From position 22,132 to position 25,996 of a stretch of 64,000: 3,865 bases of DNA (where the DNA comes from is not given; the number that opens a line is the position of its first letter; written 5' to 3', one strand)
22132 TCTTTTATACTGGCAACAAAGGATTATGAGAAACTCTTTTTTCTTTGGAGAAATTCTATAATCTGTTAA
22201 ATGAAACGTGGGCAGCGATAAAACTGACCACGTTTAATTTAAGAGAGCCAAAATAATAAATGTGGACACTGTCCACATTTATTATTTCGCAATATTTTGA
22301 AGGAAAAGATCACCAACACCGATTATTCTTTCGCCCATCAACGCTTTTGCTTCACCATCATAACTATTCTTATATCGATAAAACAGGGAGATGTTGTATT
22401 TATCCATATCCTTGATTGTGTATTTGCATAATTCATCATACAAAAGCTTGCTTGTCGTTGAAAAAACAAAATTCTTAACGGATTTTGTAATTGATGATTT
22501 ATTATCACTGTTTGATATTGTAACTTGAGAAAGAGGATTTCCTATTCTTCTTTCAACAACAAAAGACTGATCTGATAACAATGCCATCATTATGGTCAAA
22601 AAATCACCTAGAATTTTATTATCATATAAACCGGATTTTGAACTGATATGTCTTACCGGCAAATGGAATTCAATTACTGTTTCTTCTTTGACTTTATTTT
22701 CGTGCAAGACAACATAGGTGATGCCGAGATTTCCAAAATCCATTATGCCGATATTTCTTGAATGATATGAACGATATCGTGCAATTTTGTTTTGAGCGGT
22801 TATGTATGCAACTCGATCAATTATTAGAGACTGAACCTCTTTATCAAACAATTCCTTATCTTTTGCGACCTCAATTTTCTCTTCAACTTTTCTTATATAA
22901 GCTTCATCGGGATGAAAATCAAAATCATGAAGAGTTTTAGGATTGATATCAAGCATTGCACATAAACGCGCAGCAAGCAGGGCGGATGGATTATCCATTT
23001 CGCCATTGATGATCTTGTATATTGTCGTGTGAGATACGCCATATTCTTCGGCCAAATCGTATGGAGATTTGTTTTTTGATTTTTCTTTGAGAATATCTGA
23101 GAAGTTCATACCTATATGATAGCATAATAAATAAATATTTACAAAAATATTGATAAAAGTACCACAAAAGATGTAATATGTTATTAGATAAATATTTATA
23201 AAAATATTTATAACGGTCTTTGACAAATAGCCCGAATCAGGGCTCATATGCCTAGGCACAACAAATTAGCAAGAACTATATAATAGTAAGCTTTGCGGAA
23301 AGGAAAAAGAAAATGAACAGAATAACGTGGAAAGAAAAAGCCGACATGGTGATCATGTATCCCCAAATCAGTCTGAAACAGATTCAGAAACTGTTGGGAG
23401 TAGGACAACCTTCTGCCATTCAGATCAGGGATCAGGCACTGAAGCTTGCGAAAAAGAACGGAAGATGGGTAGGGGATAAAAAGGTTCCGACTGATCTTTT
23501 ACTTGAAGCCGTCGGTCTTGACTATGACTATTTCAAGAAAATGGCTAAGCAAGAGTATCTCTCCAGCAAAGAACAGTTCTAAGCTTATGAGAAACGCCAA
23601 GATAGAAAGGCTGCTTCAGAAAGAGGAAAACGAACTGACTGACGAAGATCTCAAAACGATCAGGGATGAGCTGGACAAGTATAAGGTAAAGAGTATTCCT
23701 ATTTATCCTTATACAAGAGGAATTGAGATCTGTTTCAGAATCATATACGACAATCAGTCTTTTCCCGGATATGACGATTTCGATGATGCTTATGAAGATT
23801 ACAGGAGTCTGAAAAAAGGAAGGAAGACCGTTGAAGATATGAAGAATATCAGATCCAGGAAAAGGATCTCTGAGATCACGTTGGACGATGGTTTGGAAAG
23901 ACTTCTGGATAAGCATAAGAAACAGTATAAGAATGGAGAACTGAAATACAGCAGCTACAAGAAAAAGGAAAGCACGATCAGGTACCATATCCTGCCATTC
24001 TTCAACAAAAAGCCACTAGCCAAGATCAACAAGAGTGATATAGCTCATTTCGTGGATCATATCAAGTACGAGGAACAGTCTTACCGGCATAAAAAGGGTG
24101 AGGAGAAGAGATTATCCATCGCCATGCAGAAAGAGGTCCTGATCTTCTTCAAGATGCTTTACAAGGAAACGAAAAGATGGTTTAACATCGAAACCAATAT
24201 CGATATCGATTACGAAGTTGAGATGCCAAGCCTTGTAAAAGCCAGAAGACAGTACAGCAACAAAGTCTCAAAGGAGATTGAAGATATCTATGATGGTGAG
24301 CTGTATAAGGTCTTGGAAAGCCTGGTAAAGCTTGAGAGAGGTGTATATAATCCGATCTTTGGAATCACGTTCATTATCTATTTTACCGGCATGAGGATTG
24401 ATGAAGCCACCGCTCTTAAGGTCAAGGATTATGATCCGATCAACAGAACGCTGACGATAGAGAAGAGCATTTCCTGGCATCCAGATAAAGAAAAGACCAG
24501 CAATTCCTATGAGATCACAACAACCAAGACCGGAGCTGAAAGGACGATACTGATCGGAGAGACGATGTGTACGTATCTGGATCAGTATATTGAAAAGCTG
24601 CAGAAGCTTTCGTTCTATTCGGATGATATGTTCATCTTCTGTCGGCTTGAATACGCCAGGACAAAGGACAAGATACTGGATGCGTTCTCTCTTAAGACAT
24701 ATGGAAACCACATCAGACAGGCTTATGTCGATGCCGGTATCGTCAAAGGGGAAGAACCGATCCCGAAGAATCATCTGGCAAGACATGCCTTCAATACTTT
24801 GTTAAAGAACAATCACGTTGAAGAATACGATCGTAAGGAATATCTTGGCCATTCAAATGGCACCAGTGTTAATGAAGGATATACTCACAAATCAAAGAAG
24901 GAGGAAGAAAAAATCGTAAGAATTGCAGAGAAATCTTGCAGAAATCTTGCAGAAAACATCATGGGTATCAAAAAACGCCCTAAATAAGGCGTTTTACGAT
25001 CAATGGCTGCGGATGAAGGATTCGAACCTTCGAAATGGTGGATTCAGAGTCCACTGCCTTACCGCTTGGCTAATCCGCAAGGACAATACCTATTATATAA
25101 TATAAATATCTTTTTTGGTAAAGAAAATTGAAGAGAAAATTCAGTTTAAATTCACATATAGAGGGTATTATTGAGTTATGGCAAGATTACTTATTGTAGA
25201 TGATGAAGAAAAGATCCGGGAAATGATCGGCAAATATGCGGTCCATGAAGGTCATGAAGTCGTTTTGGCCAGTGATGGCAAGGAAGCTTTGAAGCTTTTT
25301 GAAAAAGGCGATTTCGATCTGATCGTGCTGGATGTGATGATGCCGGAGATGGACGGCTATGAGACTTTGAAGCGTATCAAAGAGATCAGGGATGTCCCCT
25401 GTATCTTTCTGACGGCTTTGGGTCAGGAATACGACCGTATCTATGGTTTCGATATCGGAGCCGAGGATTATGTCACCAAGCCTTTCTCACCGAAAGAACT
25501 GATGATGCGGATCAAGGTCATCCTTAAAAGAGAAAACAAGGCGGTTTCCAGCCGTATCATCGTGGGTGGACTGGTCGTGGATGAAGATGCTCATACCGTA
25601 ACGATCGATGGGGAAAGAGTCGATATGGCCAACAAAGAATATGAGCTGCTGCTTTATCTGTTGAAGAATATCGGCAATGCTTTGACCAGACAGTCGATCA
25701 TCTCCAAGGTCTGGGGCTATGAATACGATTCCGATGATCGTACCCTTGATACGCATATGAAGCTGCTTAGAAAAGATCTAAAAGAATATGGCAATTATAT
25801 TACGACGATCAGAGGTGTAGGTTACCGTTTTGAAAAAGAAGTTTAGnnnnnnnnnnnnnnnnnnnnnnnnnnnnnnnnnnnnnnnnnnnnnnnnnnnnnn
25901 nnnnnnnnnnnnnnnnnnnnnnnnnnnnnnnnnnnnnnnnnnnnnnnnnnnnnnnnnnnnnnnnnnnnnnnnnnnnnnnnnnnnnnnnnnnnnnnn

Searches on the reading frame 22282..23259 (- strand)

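Call 20: search_protein_families(library=pfam, proteins=[window:22282-23259:-], max_evalue=5)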
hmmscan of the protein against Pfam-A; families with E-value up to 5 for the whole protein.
window:22282-23259:- (325 aa): 11 families
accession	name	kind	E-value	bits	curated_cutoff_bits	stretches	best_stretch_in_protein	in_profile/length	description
PF13443.12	HTH_26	-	4.2e-08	33.8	22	1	56-113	5-60/63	Cro/C1-type HTH DNA-binding domain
PF01381.28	HTH_3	-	7.5e-07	29.5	23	1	61-107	7-52/55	Helix-turn-helix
PF12844.13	HTH_19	-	0.0042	17.4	30.2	1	63-110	12-58/64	Helix-turn-helix domain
PF08279.18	HTH_11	-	0.0064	16.8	25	1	56-84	8-36/55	HTH domain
PF02796.21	HTH_7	-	0.017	15.7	23.8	1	68-85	26-43/45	Helix-turn-helix domain of resolvase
PF13384.12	HTH_23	-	0.029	14.6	24.6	1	64-85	18-39/50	Homeodomain-like domain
PF06798.17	PrkA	-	0.052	13.7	25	1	116-165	149-195/255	PrkA serine protein kinase C-terminal domain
PF13560.12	HTH_31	-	0.057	14.2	27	1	63-105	14-56/64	Helix-turn-helix domain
PF08765.17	Mor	-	0.11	13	24.9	1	63-85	71-93/107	Mor transcription activator family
PF01978.25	TrmB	-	0.13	12.6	25.6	1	60-85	19-44/68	Sugar-specific transcriptional regulator TrmB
PF05225.22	HTH_psq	-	0.14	12.4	20.4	1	70-88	23-41/45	helix-turn-helix, Psq domain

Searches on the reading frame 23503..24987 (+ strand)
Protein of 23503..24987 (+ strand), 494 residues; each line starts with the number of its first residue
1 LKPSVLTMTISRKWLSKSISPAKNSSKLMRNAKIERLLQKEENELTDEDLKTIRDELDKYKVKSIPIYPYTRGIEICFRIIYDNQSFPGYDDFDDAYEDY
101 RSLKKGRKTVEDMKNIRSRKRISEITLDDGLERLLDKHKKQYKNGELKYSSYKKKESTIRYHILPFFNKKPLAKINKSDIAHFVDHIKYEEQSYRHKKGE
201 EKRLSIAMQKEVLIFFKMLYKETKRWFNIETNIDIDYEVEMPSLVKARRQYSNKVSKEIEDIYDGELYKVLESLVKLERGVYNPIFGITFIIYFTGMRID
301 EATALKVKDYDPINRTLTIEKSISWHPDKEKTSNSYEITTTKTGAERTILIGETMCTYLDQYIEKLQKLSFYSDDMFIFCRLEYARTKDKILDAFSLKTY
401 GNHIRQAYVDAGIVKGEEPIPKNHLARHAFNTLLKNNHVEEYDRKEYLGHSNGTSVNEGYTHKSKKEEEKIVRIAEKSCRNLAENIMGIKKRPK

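Call 20: search_protein_families(library=pfam, proteins=[window:23503-24987:+], max_evalue=5)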
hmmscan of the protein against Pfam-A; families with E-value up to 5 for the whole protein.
window:23503-24987:+ (494 aa): 5 families
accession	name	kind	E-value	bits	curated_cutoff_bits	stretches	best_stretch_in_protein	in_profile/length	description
PF00589.27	Phage_integrase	-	1.3e-14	54.8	27.1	1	289-466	28-171/172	Phage integrase family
PF14659.12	Phage_int_SAM_3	-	4.9e-10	39.9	22.6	1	132-186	3-56/58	Phage integrase, N-terminal SAM-like domain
PF00188.32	CAP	-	0.2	13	21.1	1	113-224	4-96/117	Cysteine-rich secretory protein family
PF12687.12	DUF3801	-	2.1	8.8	24.1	1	103-176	19-86/131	Protein of unknown function (DUF3801)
PF13495.12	Phage_int_SAM_4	-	2.9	8.8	27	0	134-223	1-78/85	Phage integrase, N-terminal SAM-like domain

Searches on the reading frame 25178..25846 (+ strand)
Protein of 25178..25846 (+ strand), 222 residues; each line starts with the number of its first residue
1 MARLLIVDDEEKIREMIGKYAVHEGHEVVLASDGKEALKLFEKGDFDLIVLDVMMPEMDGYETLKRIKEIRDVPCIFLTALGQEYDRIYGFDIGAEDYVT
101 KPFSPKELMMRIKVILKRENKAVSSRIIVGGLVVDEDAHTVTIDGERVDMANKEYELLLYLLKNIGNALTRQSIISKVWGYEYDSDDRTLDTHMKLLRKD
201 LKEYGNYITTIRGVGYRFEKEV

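Call 20: search_protein_families(library=pfam, proteins=[window:25178-25846:+], max_evalue=5)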
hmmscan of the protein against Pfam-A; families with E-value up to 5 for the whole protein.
window:25178-25846:+ (222 aa): 4 families
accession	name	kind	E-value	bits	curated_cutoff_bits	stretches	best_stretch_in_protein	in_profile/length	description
PF00072.30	Response_reg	-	1.7e-30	105.9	30.2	1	5-112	2-110/111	Response regulator receiver domain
PF00486.34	Trans_reg_C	-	1.5e-23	83.1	26.2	1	145-218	1-77/77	Transcriptional regulatory protein, C terminal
PF20274.4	cREC_REC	-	0.02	16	27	1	4-70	2-59/88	Cyclic-phosphate processing Receiver domain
PF23198.2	PDE8A_N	-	0.17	12.3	29.6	1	4-72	13-82/147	PDE8A-like, N-terminal domain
